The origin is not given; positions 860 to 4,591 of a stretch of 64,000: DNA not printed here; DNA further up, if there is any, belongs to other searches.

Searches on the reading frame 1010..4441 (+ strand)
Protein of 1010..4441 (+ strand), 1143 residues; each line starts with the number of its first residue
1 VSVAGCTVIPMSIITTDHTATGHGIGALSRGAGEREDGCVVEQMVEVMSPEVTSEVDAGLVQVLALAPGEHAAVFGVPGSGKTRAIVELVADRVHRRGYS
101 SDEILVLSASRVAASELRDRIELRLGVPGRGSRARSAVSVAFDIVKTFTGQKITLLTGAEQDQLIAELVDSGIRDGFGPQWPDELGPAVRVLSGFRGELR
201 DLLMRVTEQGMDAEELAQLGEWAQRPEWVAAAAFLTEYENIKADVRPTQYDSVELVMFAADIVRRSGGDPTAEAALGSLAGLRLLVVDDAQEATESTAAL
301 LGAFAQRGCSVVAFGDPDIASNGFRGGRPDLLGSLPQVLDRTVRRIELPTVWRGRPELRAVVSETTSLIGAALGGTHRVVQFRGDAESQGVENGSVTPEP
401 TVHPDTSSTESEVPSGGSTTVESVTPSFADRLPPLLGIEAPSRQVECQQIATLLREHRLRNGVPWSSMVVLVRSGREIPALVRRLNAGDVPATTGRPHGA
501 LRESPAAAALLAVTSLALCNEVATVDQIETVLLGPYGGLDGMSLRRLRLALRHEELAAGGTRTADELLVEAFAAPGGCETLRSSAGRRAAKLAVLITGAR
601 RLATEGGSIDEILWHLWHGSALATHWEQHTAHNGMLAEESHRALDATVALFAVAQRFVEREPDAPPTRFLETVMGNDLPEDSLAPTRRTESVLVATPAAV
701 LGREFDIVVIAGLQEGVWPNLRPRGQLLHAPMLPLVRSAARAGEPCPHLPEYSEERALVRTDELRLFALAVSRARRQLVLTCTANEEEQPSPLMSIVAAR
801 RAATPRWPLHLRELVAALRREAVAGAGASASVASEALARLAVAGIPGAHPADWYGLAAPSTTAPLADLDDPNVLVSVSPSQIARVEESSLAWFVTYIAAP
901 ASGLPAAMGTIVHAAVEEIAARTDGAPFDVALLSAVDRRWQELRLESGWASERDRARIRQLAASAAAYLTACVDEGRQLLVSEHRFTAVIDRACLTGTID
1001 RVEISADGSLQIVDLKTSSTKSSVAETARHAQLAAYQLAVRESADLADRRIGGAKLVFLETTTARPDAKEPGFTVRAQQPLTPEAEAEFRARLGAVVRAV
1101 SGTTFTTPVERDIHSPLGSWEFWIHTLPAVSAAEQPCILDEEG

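Call 54: search_protein_families(library=pfam, proteins=[window:1010-4441:+], max_evalue=0.00001)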
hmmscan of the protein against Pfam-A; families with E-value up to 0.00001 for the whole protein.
window:1010-4441:+ (1143 aa): 4 families
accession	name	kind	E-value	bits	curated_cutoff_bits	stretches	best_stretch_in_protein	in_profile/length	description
PF12705.13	PDDEXK_1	-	1.5e-27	97.6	22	1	877-1105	2-229/247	PD-(D/E)XK nuclease superfamily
PF00580.27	UvrD-helicase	-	1.7e-17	64.4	23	1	68-332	12-263/271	UvrD/REP helicase N-terminal domain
PF13245.12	AAA_19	-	5.7e-08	33.5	25.1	1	70-318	12-127/134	AAA domain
PF13361.12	UvrD_C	-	1.2e-06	28.6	25.6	0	643-783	237-348/350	UvrD-like helicase C-terminal domain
